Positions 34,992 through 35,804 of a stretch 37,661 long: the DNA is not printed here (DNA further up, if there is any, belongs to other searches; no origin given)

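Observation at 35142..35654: Stand-alone cNMP-binding protein translationally coupled inside the minor-pilin block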

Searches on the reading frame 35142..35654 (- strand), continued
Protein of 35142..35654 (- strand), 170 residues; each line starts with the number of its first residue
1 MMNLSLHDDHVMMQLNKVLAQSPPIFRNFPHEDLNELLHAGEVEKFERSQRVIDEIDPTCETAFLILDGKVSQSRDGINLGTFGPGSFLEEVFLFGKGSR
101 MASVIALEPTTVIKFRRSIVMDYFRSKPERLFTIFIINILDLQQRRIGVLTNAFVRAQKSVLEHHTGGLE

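Call 20: find_homologous_proteins(query=A2, max_evalue=0.001)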
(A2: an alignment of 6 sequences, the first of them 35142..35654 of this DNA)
Query A2 (6 sequences) (170 aa, profile of the alignment): 311 proteins with E <= 0.001 among 2137 candidates; the best 120 are listed.
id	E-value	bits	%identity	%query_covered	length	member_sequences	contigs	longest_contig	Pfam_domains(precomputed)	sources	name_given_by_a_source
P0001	3.1e-72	260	100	100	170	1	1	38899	PF00027.36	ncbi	-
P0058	4.0e-72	259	39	83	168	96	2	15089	PF00027.36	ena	-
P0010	2.1e-70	254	62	100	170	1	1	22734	PF00027.36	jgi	jgi:CRP-like cAMP-binding protein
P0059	2.4e-70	254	37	86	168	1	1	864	PF00027.36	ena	-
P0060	4.0e-70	253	40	83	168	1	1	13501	PF00027.36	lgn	-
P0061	9.9e-70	252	39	84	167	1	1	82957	PF00027.36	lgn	-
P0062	1.0e-69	252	36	94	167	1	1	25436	PF00027.36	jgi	-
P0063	1.4e-69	251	38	84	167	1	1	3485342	PF00027.36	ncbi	ncbi:MAG: hypothetical protein BalsKO_11960 [Balneolaceae bacterium]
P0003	1.8e-69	251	90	99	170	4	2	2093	PF00027.36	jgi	-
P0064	1.8e-69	251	39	84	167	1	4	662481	PF00027.36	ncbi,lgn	ncbi:MAG: cyclic nucleotide-binding domain-containing protein [Balneolaceae bacterium]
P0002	2.5e-69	250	91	99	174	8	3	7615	PF00027.36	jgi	jgi:CRP-like cAMP-binding protein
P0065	2.9e-69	250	38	84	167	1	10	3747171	PF00027.36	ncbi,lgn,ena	-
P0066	3.1e-69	250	38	84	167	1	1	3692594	PF00027.36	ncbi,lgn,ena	-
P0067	3.3e-69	250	40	78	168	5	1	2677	PF00027.36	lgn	-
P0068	3.4e-69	250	41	79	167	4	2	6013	PF00027.36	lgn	-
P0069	4.0e-69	250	38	84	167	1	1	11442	PF00027.36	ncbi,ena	ncbi:MAG: Crp/Fnr family transcriptional regulator [Balneola sp.]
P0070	4.7e-69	249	38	84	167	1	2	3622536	PF00027.36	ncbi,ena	-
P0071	6.1e-69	249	41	78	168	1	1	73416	PF00027.36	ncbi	ncbi:MAG: cyclic nucleotide-binding domain-containing protein [Balneolaceae bacterium]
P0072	6.6e-69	249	38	84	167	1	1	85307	PF00027.36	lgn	-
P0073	7.2e-69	249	41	79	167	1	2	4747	PF00027.36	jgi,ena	jgi:CRP-like cAMP-binding protein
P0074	8.2e-69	249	38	84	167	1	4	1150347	PF00027.36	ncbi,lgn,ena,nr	ncbi:MAG: cyclic nucleotide-binding domain-containing protein [Balneolaceae bacterium]|nr:cyclic nuc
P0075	9.0e-69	248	38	86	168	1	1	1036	PF00027.36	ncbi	-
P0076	1.1e-68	248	38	84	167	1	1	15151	PF00027.36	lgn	-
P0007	1.4e-68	248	83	99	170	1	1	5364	PF00027.36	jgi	jgi:CRP-like cAMP-binding protein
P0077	1.6e-68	248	39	79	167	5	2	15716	PF00027.36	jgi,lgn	jgi:CRP-like cAMP-binding protein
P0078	2.4e-68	247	36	85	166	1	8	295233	PF00027.36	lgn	-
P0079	3.1e-68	247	37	86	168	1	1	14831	PF00027.36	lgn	-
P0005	3.2e-68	247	85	99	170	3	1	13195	PF00027.36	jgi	-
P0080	3.3e-68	247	37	82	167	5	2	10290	PF00027.36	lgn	-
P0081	3.5e-68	247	36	87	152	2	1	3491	PF00027.36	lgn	-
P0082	5.8e-68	246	39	78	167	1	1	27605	PF00027.36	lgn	-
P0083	8.1e-68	245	34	91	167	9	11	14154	PF00027.36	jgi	-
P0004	8.3e-68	245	87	99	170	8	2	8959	PF00027.36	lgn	-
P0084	8.9e-68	245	41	76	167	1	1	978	PF00027.36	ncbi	-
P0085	9.8e-68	245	41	78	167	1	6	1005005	PF00027.36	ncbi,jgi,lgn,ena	-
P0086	1.1e-67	245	43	78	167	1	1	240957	PF00027.36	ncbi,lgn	-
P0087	1.1e-67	245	42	78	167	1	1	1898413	PF00027.36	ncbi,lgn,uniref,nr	ncbi:cyclic nucleotide-binding domain-containing protein [Fodinibius saliphilus]|uniref:cyclic nucle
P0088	1.2e-67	245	35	91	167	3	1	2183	PF00027.36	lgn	-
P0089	1.2e-67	245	41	88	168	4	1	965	PF00027.36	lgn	-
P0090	1.3e-67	245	37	79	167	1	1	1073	PF00027.36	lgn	-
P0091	1.8e-67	244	34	90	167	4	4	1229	PF00027.36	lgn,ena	-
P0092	2.0e-67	244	34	92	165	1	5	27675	PF00027.36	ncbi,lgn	-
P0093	2.2e-67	244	43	79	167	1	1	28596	PF00027.36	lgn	-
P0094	2.3e-67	244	41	78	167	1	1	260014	PF00027.36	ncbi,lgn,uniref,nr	ncbi:cyclic nucleotide-binding domain-containing protein [Fodinibius sp.]|uniref:Crp/Fnr family tran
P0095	2.3e-67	244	41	78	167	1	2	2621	PF00027.36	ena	-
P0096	2.4e-67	244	37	82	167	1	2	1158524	PF00027.36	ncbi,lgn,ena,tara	tara:strand:- start:3048 stop:3551 length:504 start_codon:yes stop_codon:yes gene_type:complete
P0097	2.4e-67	244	41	78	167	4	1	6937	PF00027.36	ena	-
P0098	2.5e-67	244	35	91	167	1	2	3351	PF00027.36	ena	-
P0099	2.7e-67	244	42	76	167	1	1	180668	PF00027.36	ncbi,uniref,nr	ncbi:cyclic nucleotide-binding domain-containing protein [Fodinibius halophilus]|uniref:Cyclic nucle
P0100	2.7e-67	244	41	78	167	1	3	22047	PF00027.36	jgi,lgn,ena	jgi:CRP-like cAMP-binding protein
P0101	2.9e-67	244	43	79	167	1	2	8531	PF00027.36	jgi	-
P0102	2.9e-67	244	35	91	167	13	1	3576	PF00027.36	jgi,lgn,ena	jgi:CRP-like cAMP-binding protein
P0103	3.3e-67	243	42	78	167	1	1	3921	PF00027.36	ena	-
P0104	4.1e-67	243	35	91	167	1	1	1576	PF00027.36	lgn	-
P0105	4.3e-67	243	43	78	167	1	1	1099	PF00027.36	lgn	-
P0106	4.4e-67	243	40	81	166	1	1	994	PF00027.36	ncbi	-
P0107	4.5e-67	243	37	82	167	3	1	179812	PF00027.36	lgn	-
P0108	4.6e-67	243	35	87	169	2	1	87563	PF00027.36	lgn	-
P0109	4.7e-67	243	40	79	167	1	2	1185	PF00027.36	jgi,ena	-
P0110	5.1e-67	243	40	79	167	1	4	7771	PF00027.36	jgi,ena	-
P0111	5.4e-67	243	36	84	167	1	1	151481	PF00027.36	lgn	-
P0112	5.8e-67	243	42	76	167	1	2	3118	PF00027.36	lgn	-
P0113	6.2e-67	242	42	76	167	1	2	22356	PF00027.36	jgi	jgi:CRP-like cAMP-binding protein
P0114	6.9e-67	242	41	76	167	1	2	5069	PF00027.36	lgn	-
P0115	6.9e-67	242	41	78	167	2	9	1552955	PF00027.36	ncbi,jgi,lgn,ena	jgi:CRP-like cAMP-binding protein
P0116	7.1e-67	242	36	84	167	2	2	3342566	PF00027.36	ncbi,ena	-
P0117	7.9e-67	242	44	76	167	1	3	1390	PF00027.36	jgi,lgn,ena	jgi:CRP-like cAMP-binding protein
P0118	8.0e-67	242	42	78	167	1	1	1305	PF00027.36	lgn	-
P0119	8.6e-67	242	42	76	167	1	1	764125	PF00027.36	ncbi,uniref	ncbi:cyclic nucleotide-binding domain-containing protein [Fodinibius sp. SL11]|uniref:cyclic nucleot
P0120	9.2e-67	242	41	78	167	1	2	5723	PF00027.36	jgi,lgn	jgi:CRP-like cAMP-binding protein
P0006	9.4e-67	242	84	99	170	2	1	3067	PF00027.36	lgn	-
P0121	9.7e-67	242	39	76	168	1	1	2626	PF00027.36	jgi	-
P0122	1.2e-66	242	40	79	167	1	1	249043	PF00027.36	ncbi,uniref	ncbi:cyclic nucleotide-binding domain-containing protein [Fodinibius sp. AD559]|uniref:cyclic nucleo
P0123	1.2e-66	242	38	87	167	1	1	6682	PF00027.36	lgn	-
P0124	1.3e-66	241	42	76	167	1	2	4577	PF00027.36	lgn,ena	-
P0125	1.3e-66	241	39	79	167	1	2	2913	PF00027.36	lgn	-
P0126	1.3e-66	241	40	79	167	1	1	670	PF00027.36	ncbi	-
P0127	1.6e-66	241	41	76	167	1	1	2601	PF00027.36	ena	-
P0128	1.7e-66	241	41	76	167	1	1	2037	PF00027.36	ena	-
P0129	1.7e-66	241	40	79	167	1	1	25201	PF00027.36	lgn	-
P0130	1.7e-66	241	36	84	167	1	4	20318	PF00027.36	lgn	-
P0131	1.8e-66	241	40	78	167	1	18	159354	PF00027.36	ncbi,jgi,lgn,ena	-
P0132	1.8e-66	241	41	78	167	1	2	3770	PF00027.36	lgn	-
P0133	1.8e-66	241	41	76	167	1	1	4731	PF00027.36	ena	-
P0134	2.0e-66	241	42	78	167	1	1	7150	PF00027.36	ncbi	-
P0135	2.2e-66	241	41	76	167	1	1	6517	PF00027.36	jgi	-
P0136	2.3e-66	241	40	79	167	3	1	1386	PF00027.36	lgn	-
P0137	2.4e-66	241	34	91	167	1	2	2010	PF00027.36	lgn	-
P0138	2.9e-66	240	40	78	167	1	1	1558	PF00027.36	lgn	-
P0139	3.3e-66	240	37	79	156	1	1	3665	PF00027.36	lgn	-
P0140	3.7e-66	240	36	88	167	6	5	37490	PF00027.36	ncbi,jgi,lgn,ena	-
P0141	3.7e-66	240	38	87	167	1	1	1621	PF00027.36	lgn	-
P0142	3.8e-66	240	42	78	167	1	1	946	PF00027.36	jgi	jgi:CRP-like cAMP-binding protein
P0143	3.8e-66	240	40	79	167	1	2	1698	PF00027.36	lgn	-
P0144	3.8e-66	240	35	89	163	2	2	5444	PF00027.36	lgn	-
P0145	4.2e-66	240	42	76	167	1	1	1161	PF00027.36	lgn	-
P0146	4.5e-66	240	42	78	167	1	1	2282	PF00027.36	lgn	-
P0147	4.6e-66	240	41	76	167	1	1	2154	PF00027.36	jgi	jgi:CRP-like cAMP-binding protein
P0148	4.6e-66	240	38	88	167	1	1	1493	PF00027.36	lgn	-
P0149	4.9e-66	240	44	89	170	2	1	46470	PF00027.36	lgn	-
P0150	5.2e-66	239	44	89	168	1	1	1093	PF00027.36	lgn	-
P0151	5.3e-66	239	40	79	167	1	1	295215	PF00027.36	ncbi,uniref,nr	ncbi:hypothetical protein CK503_09330 [Aliifodinibius salipaludis]|uniref:Cyclic nucleotide-binding 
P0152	5.3e-66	239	34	88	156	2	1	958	PF00027.36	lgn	-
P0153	5.5e-66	239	41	78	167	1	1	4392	PF00027.36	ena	-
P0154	6.0e-66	239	42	76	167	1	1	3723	PF00027.36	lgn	-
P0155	6.1e-66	239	40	79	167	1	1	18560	PF00027.36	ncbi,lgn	ncbi:MAG: cyclic nucleotide-binding domain-containing protein [Bacteroidota bacterium]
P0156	6.2e-66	239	42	76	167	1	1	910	PF00027.36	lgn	-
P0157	6.7e-66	239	40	78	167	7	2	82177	PF00027.36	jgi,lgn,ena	jgi:CRP-like cAMP-binding protein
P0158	7.3e-66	239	41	78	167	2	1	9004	PF00027.36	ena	-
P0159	7.7e-66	239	35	89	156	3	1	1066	PF00027.36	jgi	jgi:CRP-like cAMP-binding protein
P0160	7.7e-66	239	35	88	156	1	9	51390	PF00027.36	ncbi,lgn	ncbi:MAG: cyclic nucleotide-binding domain-containing protein [Balneolaceae bacterium]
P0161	7.7e-66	239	39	78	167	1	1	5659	PF00027.36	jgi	jgi:CRP-like cAMP-binding protein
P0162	8.1e-66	239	42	76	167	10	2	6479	PF00027.36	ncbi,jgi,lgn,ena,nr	ncbi:MAG TPA: cyclic nucleotide-binding domain-containing protein [Balneolaceae bacterium]|nr:cyclic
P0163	8.6e-66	239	43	88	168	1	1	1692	PF00027.36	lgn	-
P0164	8.8e-66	239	41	79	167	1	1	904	PF00027.36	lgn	-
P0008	8.8e-66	239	80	99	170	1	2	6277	PF00027.36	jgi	jgi:CRP-like cAMP-binding protein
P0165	9.0e-66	239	40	78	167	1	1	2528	PF00027.36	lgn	-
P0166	1.0e-65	239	39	78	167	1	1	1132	PF00027.36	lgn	-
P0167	1.0e-65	239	42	78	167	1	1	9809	PF00027.36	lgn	-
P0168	1.1e-65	238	43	75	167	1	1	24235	PF00027.36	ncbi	-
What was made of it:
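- On Crp/Fnr transcription factors: The family is uniformly about 167 aa (call 20).
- Checked: All of the ~120 listed family members are about 150-174 aa (most 167) with PF00027 as their only precomputed Pfam domain (call 20).
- The best 120 are about 150-174 aa (most 167) with PF00027 as the only precomputed Pfam domain, and every organism name given is Balneolales or an unresolved Bacteroidota label (call 20). All listed members are about 150-174 aa (call 20).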

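Call 25: find_related_loci(query=A3, collection=genome_contigs, flank=8000)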
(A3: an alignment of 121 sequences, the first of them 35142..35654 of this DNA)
Query A3 (170 aa) in genome_contigs; peptide patterns used: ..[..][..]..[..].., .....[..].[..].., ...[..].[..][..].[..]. (x = any residue, [..] = any of these).
280 stretches matched a pattern; 138 encode a relative of the query (tblastn E <= 1e-3); the best 80 are kept; 80 distinct loci.
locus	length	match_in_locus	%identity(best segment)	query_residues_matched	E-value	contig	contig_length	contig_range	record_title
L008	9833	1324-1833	94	1-170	5e-106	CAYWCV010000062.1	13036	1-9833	MAG TPA_asm: uncultured Chitinophagales bacterium isolate SRP319275_co5_124 genome assembly, contig: NODE_2163_length_13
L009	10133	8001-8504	89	1-168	1e-100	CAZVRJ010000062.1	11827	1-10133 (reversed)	MAG TPA_asm: uncultured Chitinophagales bacterium isolate SRP319275_co1_21 genome assembly, contig: NODE_6579_length_118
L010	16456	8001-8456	44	15-166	1e-39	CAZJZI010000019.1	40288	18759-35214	MAG TPA_asm: uncultured Chitinophagales bacterium isolate SRP319275_co1_348 genome assembly, contig: NODE_747_length_402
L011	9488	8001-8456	43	15-166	9e-38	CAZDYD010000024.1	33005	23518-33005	MAG TPA_asm: uncultured Chitinophagales bacterium isolate binchicken_co324_24 genome assembly, contig: NODE_572_length_3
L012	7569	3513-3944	47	3-148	1e-36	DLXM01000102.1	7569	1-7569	MAG TPA_asm: Bacteroidetes bacterium isolate UBA11400 contig_209275, whole genome shotgun sequence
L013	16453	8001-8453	43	15-165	2e-36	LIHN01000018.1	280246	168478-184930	MAG: Bacteroidetes bacterium HLUCCA01 ITZX_scaf_23, whole genome shotgun sequence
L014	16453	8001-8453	42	15-165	2e-35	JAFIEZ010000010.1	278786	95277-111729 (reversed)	MAG: Bacteroidetes bacterium isolate coassembly_bin.10 k141_32132, whole genome shotgun sequence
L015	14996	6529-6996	42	11-166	1e-34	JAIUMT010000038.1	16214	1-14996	MAG: Balneolales bacterium isolate PBR18_bin42 bin42.contig0037, whole genome shotgun sequence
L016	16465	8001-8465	37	14-168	2e-34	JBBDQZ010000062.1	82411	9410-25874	MAG: Balneolales bacterium isolate LejiaC_46_18 Lejia_C_690_length_82411_cov_10, whole genome shotgun sequence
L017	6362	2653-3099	39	18-167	1e-32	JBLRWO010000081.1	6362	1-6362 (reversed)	MAG: Cyclonatronaceae bacterium isolate TamC05-13 NODE_81_length_6362_cov_7.136993, whole genome shotgun sequence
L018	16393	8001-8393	43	17-148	6e-32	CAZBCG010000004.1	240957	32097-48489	MAG TPA_asm: uncultured Balneolaceae bacterium isolate binchicken_co207_45 genome assembly, contig: NODE_6_length_240957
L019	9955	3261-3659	42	15-148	1e-31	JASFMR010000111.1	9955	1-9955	MAG: Balneolaceae bacterium isolate D0817S02metaG_Bin_292 D0817S02metaG_FD_scaffold_1351_c1, whole genome shotgun sequen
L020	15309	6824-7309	36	1-162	2e-31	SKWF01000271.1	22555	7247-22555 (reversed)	MAG: Balneolaceae bacterium isolate CSSed162cmB_190 CSSed16-2cmB-4565, whole genome shotgun sequence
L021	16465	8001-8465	35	13-168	5e-31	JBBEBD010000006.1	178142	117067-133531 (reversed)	MAG: Balneolaceae bacterium isolate LejiaF_44_133 Lejia_F_119_length_178142_cov_78, whole genome shotgun sequence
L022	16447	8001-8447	39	2-148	5e-31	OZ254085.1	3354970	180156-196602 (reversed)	MAG: Balneola sp. isolate 6705be8a-f9fb-46c9-9b46-a561a5706c45 genome assembly, chromosome: 1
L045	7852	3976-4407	39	18-161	6e-30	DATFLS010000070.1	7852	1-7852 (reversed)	MAG TPA_asm: bacterium isolate SMAG_U9204 k141_246004, whole genome shotgun sequence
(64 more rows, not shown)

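Call 37: predict_structure(alignment_id=A3)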
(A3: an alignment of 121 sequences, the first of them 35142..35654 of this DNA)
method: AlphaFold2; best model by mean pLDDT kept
length: 170 residues; sequences in the alignment: 121
mean_pLDDT: 88.9   pTM: 0.83
mean pLDDT of the five models: 88.9, 88.7, 87.5, 87.0, 85.6
residues with pLDDT >= 90: 103; 70-90: 57; 50-70: 9; < 50: 1
segments of 3 or more residues with pLDDT < 50: none
pLDDT, mean of each block of 10 residues (from residue 1): 78 94 94 95 95 80 95 87 94 76 92 95 96 95 89 87 70
secondary structure, 60 per line:
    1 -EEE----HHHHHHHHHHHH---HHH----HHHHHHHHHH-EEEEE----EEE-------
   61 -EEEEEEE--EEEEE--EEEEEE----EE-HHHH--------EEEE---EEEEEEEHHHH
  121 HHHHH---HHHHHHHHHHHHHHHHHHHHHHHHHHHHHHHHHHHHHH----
elements in order: E2-4 H9-20 H31-40 E42-46 E51-53 E62-68 E71-75 E78-83 H91-94 E103-106 E110-116 H117-125 H129-166
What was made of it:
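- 35142..35654 (-): Gene for a 170-aa stand-alone cyclic-nucleotide-binding-fold protein (N-terminal helices, beta-roll, long C-helix). The AF2 model has pLDDT 88.9 (call 37).
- On Cyclic nucleotide-binding domain (Pfam PF00027 / CAP_ED): The AF2 model has pLDDT 88.9 with the expected order of strands and helices (call 37).
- On Crp/Fnr transcription factors: The protein ends 4 residues after the C-helix (call 37).
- Checked: No HTH or other output domain is present: the AlphaFold2 model built with a 121-sequence alignment (pLDDT 88.9, pTM 0.83) ends after one long helix, residues 129-166 (call 37).
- The AF2 model (pLDDT 88.9) ends in a single long helix (call 37). The protein ends after the C-helix (call 37).
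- Tried and rejected: It was replaced by the 121-sequence run (call 37).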

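Call 40: fold_search(model_id=the predicted structure, library=pdb)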
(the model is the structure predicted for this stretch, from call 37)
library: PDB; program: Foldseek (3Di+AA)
matches with E <= 10: 1510; with E <= 0.001: 627
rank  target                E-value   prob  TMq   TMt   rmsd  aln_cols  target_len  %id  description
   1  4ku8_A                2.9e-10  1.00  0.60  0.67   6.4       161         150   20  Structures of PKGI Reveal a cGMP-Selective Activation Mechanism (released 2014-01-15)
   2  4ev0_A                5.3e-10  1.00  0.64  0.52   3.4       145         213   23  Crystal Structure of Thermus thermophilus Catabolite Activator Protein (released 2012-06-20)
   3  4ev0_D                8.1e-10  1.00  0.68  0.55   2.0       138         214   21  Crystal Structure of Thermus thermophilus Catabolite Activator Protein (released 2012-06-20)
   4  4byy_A                1.6e-09  1.00  0.61  0.47   5.9       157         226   20  Apo GlxR (released 2014-07-30)
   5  3d0s_B                1.9e-09  1.00  0.67  0.53   3.1       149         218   20  cAMP receptor protein from m.tuberculosis, cAMP-free form (released 2009-02-03)
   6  3shr_A                2.2e-09  1.00  0.53  0.33  14.9       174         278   24  Crystal Structure of cGMP-dependent Protein Kinase Reveals Novel Site of Interchain Communication (released 2011-09-21)
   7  4ku8_C                2.4e-09  1.00  0.60  0.81   3.1       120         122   26  Structures of PKGI Reveal a cGMP-Selective Activation Mechanism (released 2014-01-15)
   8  3r6s_F                2.5e-09  1.00  0.69  0.54   2.3       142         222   20  Crystal structure of GlxR transcription factor from Corynebacterium glutamicum with cAMP (released 2012-03-28)
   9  2pqq_A                2.5e-09  1.00  0.65  0.74   3.1       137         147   23  Structural Genomics, the crystal structure of the N-terminal domain of a transcriptional regulator from Streptomyces c (released 2007-06-05)
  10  7t4v_B                2.7e-09  1.00  0.56  0.22   9.0       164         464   22  Crystal Structure of cGMP-dependent Protein Kinase (released 2023-06-14)
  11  4byy_B                3.0e-09  1.00  0.70  0.60   7.5       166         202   20  Apo GlxR (released 2014-07-30)
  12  3i54_D                3.6e-09  1.00  0.64  0.50   3.4       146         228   20  Crystal structure of MtbCRP in complex with cAMP (released 2009-09-08)
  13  7t4u_B                3.8e-09  1.00  0.66  0.27   3.5       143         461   22  Crystal Structure of cGMP-dependent Protein Kinase (released 2023-06-14)
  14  2pqq_D                3.8e-09  1.00  0.61  0.72   4.0       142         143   22  Structural Genomics, the crystal structure of the N-terminal domain of a transcriptional regulator from Streptomyces c (released 2007-06-05)
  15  5k8s_A                3.8e-09  1.00  0.60  0.69   5.6       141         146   16  cAMP bound PfPKA-R (297-441) (released 2016-10-12)
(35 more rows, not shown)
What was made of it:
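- On Cyclic nucleotide-binding domain (Pfam PF00027 / CAP_ED): 627 PDB matches have E<=1e-3, and the top 50 listed are all CNB domains (call 40).
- On Crp/Fnr transcription factors: Calls 37 and 40.
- Closest known: Effector domain plus dimerisation helix of CRP/FNR regulators. Same: It has the same fold, including a long C-helix after the beta-roll (TM 0.64-0.70; call 40).
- Foldseek top hits are genuine cNMP receptors (PKG, CAP, GlxR, Mtb CRP), E about 1e-9 to 1e-10, TM 0.6-0.7 (call 40). Foldseek hits include CRP-family effector domains (call 40).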
